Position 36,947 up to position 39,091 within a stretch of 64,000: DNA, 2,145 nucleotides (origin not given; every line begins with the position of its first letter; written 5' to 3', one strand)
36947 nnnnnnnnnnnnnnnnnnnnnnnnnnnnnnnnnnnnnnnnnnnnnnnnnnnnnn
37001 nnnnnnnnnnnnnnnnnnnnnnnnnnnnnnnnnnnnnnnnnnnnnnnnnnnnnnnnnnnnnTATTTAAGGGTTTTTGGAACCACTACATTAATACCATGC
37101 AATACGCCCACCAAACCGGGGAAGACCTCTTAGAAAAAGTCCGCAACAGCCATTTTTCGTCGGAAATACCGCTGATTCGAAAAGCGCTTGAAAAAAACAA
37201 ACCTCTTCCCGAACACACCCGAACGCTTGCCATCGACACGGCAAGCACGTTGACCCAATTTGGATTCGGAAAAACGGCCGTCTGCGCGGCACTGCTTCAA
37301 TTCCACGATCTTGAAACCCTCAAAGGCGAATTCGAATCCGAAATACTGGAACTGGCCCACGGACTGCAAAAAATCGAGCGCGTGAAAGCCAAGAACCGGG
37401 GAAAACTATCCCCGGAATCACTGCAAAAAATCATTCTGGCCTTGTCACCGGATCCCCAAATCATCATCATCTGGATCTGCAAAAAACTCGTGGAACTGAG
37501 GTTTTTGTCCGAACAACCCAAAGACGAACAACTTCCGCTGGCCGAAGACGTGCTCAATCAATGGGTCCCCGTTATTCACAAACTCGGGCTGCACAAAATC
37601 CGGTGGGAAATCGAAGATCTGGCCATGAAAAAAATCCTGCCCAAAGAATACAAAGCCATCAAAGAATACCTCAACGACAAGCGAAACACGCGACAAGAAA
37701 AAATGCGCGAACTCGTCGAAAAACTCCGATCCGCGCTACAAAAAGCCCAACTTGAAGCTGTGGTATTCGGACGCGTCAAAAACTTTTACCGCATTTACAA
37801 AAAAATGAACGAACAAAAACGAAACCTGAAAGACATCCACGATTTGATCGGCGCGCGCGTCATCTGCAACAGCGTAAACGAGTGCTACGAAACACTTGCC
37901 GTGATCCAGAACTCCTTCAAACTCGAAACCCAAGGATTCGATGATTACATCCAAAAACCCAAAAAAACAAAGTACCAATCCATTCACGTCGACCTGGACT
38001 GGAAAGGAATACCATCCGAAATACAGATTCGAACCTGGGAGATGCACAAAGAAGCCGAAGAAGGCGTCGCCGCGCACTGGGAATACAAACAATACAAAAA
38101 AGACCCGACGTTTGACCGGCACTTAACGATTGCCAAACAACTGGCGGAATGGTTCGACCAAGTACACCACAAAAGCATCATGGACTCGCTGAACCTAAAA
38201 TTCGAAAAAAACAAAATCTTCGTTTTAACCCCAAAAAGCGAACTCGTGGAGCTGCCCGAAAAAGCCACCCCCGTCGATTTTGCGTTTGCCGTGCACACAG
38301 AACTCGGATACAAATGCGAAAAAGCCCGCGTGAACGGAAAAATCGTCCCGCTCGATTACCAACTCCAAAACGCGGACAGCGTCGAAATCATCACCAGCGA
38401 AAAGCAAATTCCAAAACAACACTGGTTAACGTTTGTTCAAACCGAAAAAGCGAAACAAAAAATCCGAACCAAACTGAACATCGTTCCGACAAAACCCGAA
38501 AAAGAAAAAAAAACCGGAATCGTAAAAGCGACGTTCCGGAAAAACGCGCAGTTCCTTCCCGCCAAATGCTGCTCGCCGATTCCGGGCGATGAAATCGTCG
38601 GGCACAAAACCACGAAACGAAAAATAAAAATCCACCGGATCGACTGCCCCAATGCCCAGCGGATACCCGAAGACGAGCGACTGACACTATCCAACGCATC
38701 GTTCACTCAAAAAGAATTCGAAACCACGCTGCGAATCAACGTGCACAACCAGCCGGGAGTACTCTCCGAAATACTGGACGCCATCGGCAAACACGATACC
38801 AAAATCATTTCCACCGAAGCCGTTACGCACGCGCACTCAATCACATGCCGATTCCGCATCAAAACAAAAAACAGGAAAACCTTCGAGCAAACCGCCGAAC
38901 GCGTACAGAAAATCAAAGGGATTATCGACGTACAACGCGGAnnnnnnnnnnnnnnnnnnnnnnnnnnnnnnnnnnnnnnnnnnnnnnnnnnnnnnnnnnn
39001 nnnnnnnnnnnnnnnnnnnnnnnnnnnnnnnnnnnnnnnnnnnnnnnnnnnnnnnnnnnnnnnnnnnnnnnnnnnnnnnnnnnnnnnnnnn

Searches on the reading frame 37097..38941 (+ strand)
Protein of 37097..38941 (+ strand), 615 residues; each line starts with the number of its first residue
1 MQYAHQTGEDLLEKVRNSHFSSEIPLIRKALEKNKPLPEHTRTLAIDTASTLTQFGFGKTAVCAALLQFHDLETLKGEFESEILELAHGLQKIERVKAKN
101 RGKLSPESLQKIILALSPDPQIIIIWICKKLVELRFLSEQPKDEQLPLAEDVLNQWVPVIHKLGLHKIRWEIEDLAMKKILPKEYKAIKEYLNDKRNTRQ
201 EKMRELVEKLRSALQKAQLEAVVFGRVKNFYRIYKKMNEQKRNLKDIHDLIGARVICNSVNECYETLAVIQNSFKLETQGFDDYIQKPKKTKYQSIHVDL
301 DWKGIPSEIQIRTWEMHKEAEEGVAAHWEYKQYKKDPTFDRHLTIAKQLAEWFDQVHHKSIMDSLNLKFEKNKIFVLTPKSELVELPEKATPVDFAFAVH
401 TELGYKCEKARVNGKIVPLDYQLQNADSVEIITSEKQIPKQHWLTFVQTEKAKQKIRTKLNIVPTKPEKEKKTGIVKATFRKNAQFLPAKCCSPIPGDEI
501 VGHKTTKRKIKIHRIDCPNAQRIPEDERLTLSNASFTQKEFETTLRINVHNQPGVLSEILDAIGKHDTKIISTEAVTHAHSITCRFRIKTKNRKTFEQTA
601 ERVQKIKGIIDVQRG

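Call 56: search_protein_families(library=pfam, proteins=[window:37097-38941:+], max_evalue=0.1)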
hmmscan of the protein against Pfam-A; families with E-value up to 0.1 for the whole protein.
window:37097-38941:+ (615 aa): 9 families
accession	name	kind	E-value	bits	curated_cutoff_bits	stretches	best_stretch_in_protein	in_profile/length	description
PF04607.23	RelA_SpoT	-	3.2e-36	124.5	27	1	225-334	1-112/113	Region found in RelA / SpoT proteins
PF02824.27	TGS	-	8.6e-19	67.8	22.2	1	374-433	1-60/60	TGS domain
PF13291.12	ACT_4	-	3.5e-13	50.5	27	1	538-614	2-80/80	ACT domain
PF13328.12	HD_4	-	2.7e-12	47.1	27.2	1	39-165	18-155/156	HD domain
PF01842.31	ACT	-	6.1e-05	23.1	27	1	543-606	1-64/66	ACT domain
PF22629.2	ACT_AHAS_ss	-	0.00011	22.7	27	1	545-610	1-66/67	AHAS small subunit-like ACT domain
PF19296.4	RelA_AH_RIS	-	0.0027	18.3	23.8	1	435-522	95-177/185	RelA/SpoT, AH and RIS domains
PF02597.26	ThiS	-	0.0094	16.9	22.5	1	410-433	45-71/76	ThiS family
PF13401.12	AAA_22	-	0.072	13.9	27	0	55-132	14-59/130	AAA domain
